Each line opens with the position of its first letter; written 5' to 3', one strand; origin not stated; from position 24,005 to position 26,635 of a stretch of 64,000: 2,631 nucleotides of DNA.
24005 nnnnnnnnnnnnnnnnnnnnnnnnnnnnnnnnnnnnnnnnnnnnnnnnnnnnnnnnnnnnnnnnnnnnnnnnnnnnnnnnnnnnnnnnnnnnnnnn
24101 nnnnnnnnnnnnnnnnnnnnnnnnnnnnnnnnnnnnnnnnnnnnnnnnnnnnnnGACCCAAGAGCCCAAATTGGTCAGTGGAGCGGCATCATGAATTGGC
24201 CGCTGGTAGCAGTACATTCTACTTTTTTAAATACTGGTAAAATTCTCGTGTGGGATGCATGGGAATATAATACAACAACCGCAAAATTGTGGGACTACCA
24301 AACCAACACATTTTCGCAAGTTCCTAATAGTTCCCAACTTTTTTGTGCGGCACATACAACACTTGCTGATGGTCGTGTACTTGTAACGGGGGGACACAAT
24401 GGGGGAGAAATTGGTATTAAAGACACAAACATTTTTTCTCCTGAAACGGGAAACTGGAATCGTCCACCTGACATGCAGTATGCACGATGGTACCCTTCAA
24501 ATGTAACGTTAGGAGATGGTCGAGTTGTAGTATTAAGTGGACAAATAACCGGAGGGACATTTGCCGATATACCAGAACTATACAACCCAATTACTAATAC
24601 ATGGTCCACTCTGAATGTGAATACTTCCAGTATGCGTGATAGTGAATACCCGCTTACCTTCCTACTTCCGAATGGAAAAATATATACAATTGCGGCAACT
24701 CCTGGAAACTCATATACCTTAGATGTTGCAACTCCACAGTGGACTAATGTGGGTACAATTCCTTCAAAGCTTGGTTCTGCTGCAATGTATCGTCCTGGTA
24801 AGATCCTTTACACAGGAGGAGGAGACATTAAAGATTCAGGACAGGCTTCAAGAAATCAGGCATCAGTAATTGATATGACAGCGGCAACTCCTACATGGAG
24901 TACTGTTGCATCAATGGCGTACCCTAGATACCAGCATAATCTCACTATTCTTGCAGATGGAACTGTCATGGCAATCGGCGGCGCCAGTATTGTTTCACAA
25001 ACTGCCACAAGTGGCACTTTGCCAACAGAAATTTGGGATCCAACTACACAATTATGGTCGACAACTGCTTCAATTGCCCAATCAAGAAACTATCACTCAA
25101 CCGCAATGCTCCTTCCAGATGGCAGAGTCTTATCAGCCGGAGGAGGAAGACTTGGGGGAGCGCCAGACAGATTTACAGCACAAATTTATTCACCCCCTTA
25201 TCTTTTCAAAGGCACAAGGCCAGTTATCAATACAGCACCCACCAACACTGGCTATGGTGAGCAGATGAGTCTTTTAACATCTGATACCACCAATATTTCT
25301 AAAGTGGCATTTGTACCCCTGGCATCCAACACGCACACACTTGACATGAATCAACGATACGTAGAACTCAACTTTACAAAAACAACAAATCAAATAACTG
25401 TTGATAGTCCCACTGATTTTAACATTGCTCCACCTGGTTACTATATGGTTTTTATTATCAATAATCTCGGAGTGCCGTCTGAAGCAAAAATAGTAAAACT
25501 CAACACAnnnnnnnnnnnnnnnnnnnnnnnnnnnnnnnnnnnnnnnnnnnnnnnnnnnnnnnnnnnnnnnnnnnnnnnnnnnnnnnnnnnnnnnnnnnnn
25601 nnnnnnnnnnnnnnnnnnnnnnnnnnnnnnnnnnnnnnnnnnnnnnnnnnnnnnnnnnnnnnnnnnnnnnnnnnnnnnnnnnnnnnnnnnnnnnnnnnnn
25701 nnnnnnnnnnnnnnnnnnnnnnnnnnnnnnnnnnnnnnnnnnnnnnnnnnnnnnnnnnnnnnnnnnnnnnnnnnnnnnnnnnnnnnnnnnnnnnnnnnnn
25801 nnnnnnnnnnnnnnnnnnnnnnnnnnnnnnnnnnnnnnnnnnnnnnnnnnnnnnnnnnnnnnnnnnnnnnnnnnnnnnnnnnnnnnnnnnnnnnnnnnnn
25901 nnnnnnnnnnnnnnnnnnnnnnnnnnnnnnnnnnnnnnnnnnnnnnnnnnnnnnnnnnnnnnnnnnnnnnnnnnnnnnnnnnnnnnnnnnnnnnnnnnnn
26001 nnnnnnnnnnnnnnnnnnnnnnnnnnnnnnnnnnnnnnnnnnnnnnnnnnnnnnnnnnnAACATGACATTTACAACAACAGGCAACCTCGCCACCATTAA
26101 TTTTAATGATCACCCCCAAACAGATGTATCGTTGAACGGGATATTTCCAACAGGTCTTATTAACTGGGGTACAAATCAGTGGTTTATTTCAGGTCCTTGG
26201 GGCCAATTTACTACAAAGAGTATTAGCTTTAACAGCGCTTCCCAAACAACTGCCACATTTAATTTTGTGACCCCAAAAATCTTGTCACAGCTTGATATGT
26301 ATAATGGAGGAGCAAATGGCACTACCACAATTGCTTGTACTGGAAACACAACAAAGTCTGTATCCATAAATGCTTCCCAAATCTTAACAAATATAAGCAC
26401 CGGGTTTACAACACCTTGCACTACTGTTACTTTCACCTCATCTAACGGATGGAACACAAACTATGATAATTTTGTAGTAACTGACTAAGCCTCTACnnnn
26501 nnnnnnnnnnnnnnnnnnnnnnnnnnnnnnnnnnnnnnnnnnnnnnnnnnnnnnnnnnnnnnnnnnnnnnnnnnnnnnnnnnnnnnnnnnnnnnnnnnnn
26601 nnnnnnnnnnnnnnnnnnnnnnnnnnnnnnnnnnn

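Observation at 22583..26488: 1301-aa surface protein with a galactose-oxidase-like copper-radical-oxidase domain that appears catalytically intact, plus LamG, Ig-like and FN3 modules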

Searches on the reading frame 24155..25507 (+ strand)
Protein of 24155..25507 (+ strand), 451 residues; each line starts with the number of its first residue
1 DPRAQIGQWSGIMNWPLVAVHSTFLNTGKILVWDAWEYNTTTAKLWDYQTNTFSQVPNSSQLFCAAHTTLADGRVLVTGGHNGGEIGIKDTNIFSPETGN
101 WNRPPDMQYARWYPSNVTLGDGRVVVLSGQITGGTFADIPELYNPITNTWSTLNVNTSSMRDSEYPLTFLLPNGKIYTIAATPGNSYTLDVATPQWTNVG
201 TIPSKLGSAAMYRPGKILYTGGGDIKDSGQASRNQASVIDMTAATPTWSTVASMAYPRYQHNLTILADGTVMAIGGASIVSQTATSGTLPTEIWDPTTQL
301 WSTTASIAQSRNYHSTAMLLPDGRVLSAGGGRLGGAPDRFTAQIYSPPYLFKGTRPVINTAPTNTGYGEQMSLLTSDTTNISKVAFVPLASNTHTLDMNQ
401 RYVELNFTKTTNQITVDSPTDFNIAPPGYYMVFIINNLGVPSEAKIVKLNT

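Call 8: find_homologous_proteins(query=window:24155-25507:+, max_evalue=1e-10)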
Query window:24155-25507:+ (451 aa): 7374 proteins with E <= 1e-10 among 8000 candidates; the best 120 are listed.
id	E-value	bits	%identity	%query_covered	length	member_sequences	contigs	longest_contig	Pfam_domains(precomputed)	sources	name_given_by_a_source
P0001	7.6e-147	508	51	98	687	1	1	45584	PF07646.22,PF13418.13,PF24681.2,PF13415.13,PF01833.31,PF17957.8,PF09118.18,PF24981.2,PF01344.32,PF25210.2,PF07250.18,PF13964.13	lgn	-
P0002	3.5e-146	506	50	100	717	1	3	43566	PF07646.22,PF13418.13,PF24681.2,PF13415.13,PF13385.14,PF09118.18,PF24981.2,PF01344.32,PF25210.2,PF24996.1,PF07250.18,PF13964.13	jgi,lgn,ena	-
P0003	7.4e-145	501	50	100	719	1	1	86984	PF07646.22,PF13418.13,PF24681.2,PF13415.13,PF13385.14,PF09118.18,PF24981.2,PF01344.32,PF25210.2,PF24996.1,PF07250.18,PF13964.13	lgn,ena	-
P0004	7.8e-144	498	49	100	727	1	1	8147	PF07646.22,PF13418.13,PF24681.2,PF13415.13,PF13385.14,PF09118.18,PF24981.2,PF01344.32,PF25210.2,PF24996.1,PF07250.18,PF13964.13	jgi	-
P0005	2.3e-142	493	52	100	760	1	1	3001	PF13418.13,PF07250.18,PF13964.13,PF24681.2,PF13415.13,PF17957.8,PF09118.18,PF24981.2,PF17829.8,PF01344.32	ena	-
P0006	4.0e-142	492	50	100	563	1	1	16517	PF07646.22,PF13418.13,PF07250.18,PF13964.13,PF24681.2,PF13415.13,PF09118.18,PF24981.2,PF01344.32,PF25210.2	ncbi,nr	ncbi:MAG TPA: galactose oxidase-like domain-containing protein, partial [Candidatus Dormibacteraeota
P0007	4.2e-142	492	54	97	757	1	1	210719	PF07646.22,PF13418.13,PF07250.18,PF13964.13,PF24681.2,PF17957.8,PF13385.14,PF09118.18,PF24981.2,PF01344.32,PF25210.2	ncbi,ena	-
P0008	5.5e-140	485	49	99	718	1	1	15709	PF07646.22,PF13418.13,PF24681.2,PF13415.13,PF01833.31,PF17957.8,PF09118.18,PF24981.2,PF01344.32,PF25210.2,PF07250.18,PF13964.13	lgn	-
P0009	1.2e-139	484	53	99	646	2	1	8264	PF07646.22,PF13418.13,PF07250.18,PF13964.13,PF24681.2,PF13415.13,PF00404.25,PF09118.18,PF24981.2,PF01344.32,PF25210.2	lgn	-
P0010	4.9e-139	482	49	99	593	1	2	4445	PF07646.22,PF13418.13,PF07250.18,PF13964.13,PF24681.2,PF13415.13,PF01833.31,PF09118.18,PF24981.2,PF01344.32,PF25210.2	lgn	-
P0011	1.1e-138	481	49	98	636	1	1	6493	PF07646.22,PF13418.13,PF07250.18,PF13964.13,PF24681.2,PF13415.13,PF09118.18,PF24981.2,PF01344.32,PF16656.12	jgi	jgi:hypothetical protein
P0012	3.1e-138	480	51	99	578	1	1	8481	PF07646.22,PF13418.13,PF07250.18,PF13964.13,PF24681.2,PF13415.13,PF09118.18,PF24981.2,PF01344.32,PF25210.2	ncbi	-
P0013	1.2e-136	474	48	99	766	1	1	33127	PF07646.22,PF13418.13,PF24681.2,PF13415.13,PF17957.8,PF13385.14,PF09118.18,PF24981.2,PF01344.32,PF25210.2,PF24996.1,PF07250.18,PF13964.13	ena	-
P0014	1.5e-136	474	50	99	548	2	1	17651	PF07646.22,PF13418.13,PF07250.18,PF13964.13,PF13415.13,PF09118.18,PF24981.2,PF01344.32,PF25210.2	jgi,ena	-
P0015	1.9e-136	474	49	98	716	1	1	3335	PF07646.22,PF13418.13,PF24681.2,PF13415.13,PF01833.31,PF17957.8,PF09118.18,PF24981.2,PF01344.32,PF25210.2,PF07250.18,PF13964.13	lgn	-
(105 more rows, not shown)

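Call 22: find_related_loci(query=A2, collection=genome_contigs, flank=4000)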
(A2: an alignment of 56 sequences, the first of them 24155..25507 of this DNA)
Query A2 (451 aa) in genome_contigs; peptide patterns used: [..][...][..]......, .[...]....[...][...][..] (x = any residue, [..] = any of these).
600 stretches matched a pattern (row limit reached: there are more); 588 encode a relative of the query (tblastn E <= 1e-3); the best 80 are kept; 80 distinct loci.
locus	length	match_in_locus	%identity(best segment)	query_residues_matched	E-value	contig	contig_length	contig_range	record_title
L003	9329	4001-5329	53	4-449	3e-158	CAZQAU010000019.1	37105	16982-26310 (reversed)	MAG TPA_asm: uncultured Gammaproteobacteria bacterium isolate SRP292972_co1_101 genome assembly, contig: NODE_610_length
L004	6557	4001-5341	52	4-451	9e-154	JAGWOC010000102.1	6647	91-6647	MAG: Chloroflexota bacterium isolate REEB247 contig-150_18196, whole genome shotgun sequence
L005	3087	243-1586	47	7-451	1e-139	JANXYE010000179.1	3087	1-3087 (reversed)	MAG: Chloroflexi bacterium isolate GL140_3_metabat_32 GL140_3_k141_1015639, whole genome shotgun sequence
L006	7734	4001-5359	49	7-450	6e-133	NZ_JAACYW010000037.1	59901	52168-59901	Catenulispora rubra strain DSM 44948 NODE_37, whole genome shotgun sequence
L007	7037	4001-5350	45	6-449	2e-128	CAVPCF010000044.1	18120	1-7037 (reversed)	MAG: Candidatus Melainabacteria bacterium isolate MFD10064.bin.2.13 genome assembly, contig: contig_115579, whole genome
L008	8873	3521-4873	45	7-447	6e-127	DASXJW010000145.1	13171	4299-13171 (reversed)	MAG TPA_asm: Solirubrobacteraceae bacterium isolate SMAG_U5259 k141_1197613, whole genome shotgun sequence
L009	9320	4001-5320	46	5-449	1e-124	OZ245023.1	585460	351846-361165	MAG: Phototrophicaceae bacterium isolate 8d80f9c3-6d8e-4825-b8ae-9e3aa385a75f genome assembly, chromosome: 2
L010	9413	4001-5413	45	1-451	5e-122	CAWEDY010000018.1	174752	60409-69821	MAG: uncultured Planctomycetota bacterium isolate MFD04944.bin.2.121 genome assembly, contig: contig_41286, whole genome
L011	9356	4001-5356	46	7-449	9e-121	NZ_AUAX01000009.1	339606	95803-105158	Hamadaea tsunoensis DSM 44101 G401DRAFT_scaffold00009.9_C, whole genome shotgun sequence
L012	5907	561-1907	45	7-449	2e-120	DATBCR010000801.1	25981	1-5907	MAG TPA_asm: Pseudonocardiaceae bacterium isolate SMAG_U5790 k141_3803516, whole genome shotgun sequence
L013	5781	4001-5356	45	7-450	9e-119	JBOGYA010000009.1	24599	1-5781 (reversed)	MAG: Solirubrobacteraceae bacterium isolate SE1506_metabat2.bin.9 NODE_379_length_24599_cov_1.682985, whole genome shotg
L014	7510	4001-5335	43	6-449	9e-117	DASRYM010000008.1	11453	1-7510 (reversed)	MAG TPA_asm: Candidatus Zixiibacteriota bacterium isolate SMAG_U13342 k141_41384, whole genome shotgun sequence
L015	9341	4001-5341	44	4-449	4e-116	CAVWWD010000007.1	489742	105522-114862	MAG: uncultured Candidatus Rokubacteria bacterium isolate MFD00962.bin.2.205 genome assembly, contig: contig_59186, whol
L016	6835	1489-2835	44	1-449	4e-116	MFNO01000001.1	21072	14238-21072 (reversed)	MAG: Candidatus Levybacteria bacterium RIFCSPHIGHO2_01_FULL_38_26 rifcsphigho2_01_scaffold_10251, whole genome shotgun s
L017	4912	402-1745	44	7-451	3e-114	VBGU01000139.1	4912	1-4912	MAG: Chloroflexi bacterium isolate CF_86 14_1009_16_30cm_scaffold_57893, whole genome shotgun sequence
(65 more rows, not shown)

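Call 31: predict_structure(alignment_id=A2)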
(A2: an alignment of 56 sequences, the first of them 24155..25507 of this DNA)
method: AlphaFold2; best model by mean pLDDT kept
length: 451 residues; sequences in the alignment: 56
mean_pLDDT: 95.6   pTM: 0.93
mean pLDDT of the five models: 95.6, 95.6, 95.1, 95.0, 94.8
residues with pLDDT >= 90: 415; 70-90: 32; 50-70: 4; < 50: 0
segments of 3 or more residues with pLDDT < 50: none
pLDDT, mean of each block of 10 residues (from residue 1): 93 96 97 80 94 91 94 97 92 97 97 97 97 96 98 97 93 97 96 97 96 98 95 98 97 98 98 96 89 98 95 96 97 90 98 98 98 98 98 90 97 97 97 98 98 80
secondary structure, 60 per line:
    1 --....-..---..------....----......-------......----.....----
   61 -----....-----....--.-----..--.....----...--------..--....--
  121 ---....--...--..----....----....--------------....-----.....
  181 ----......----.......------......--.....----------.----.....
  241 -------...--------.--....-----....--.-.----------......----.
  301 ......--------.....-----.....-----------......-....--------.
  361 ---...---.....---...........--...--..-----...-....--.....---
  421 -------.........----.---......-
elements in order: H3-6 E21-24 E29-34 E42-47 E52-56 E66-69 E75-78 E91-95 E100-102 E115-118 E124-127 E130-132 E141-144 E149-152 E167-170 E176-180 E185-190 E195-201 E208-213 E216-220 E236-240 E248-250 E262-265 E271-274 E290-295 E300-306 E315-319 E325-329 E341-346 H348-351 E364-366 E370-374 E381-388 E391-393 E403-405 E407-410 E413-417 E428-436 E445-450

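Call 35: fold_search(model_id=the predicted structure, library=pdb)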
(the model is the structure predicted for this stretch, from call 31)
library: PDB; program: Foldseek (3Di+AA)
matches with E <= 10: 1808; with E <= 0.001: 829
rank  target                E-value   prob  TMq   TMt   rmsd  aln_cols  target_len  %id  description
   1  9g43_A                1.7e-40  1.00  0.91  0.67   2.4       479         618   32  Crystal structure of a galactose oxidase from Pseudoarthrobacter siccitolerans (released 2025-07-23)
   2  9g8h_A                2.9e-39  1.00  0.89  0.66   3.4       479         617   31  Crystal structure of a galactose oxidase in complex with galactose (released 2025-08-06)
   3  4unm_A                2.9e-38  1.00  0.91  0.69   3.7       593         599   22  Structure of Galactose Oxidase homologue from Streptomyces lividans (released 2015-06-10)
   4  5c92                  8.7e-38  1.00  0.90  0.85   2.5       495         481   26  Novel fungal alcohol oxidase with catalytic diversity among the AA5 family, in complex with copper (released 2015-07-08)
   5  4unm_B                1.2e-37  1.00  0.92  0.69   2.7       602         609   22  Structure of Galactose Oxidase homologue from Streptomyces lividans (released 2015-06-10)
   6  5c86                  2.4e-37  1.00  0.91  0.85   2.3       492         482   26  Novel fungal alcohol oxidase with catalytic diversity among the AA5 family, apo form (released 2015-07-08)
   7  5lxz                  3.8e-37  1.00  0.91  0.69   3.8       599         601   22  W288A mutant of GlxA from Streptomyces lividans: Cu-bound form (released 2017-07-26)
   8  5lqi_A                4.6e-37  1.00  0.90  0.69   3.8       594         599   22  W288A mutant of GlxA from Streptomyces lividans: apo form (released 2017-08-30)
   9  2wq8                  6.9e-37  1.00  0.91  0.65   2.4       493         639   26  Glycan labelling using engineered variants of galactose oxidase obtained by directed evolution (released 2010-09-01)
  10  9ndr                  7.6e-37  1.00  0.90  0.64   2.6       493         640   27  The 1.22 Angstrom crystal structure of galactose oxidase variant with genetically incorporated F2-Tyr495 (released 2026-03-11)
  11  1t2x                  1.2e-36  1.00  0.91  0.65   2.5       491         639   26  Glactose oxidase C383S mutant identified by directed evolution (released 2004-05-18)
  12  6ryx                  1.2e-36  1.00  0.90  0.66   3.6       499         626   27  Copper oxidase from Colletotrichum graminicola (released 2019-11-13)
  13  6xlt                  1.5e-36  1.00  0.90  0.64   2.7       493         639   27  The 1.48 Angstrom crystal structure of evolved galactose oxidase variant A3.E7 (released 2021-02-03)
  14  8tx5_A                1.5e-36  1.00  0.90  0.64   2.7       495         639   27  Crystal structure of an engineered variant of galactose oxidase, GOaseRd4BB, from Fusarium graminearum (released 2024-07-03)
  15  5lqi_B                1.9e-36  1.00  0.92  0.68   3.1       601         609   23  W288A mutant of GlxA from Streptomyces lividans: apo form (released 2017-08-30)
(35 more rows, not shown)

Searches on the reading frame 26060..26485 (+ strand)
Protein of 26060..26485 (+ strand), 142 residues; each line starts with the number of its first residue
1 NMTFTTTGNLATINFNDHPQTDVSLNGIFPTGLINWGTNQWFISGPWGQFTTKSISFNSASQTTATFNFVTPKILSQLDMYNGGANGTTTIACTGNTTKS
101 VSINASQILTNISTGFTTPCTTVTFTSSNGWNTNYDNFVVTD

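Call 76: search_protein_families(library=pfam, proteins=[window:26093-26485:+], max_evalue=0.01)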
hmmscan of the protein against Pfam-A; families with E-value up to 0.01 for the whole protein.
window:26093-26485:+ (131 aa): 0 families

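Call 78: search_solved_structures(query=window:26060-26485:+, max_evalue=10, show_alignments=1)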
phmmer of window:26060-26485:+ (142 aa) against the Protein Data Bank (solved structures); distinct sequences matched with E-value up to 10: 0.
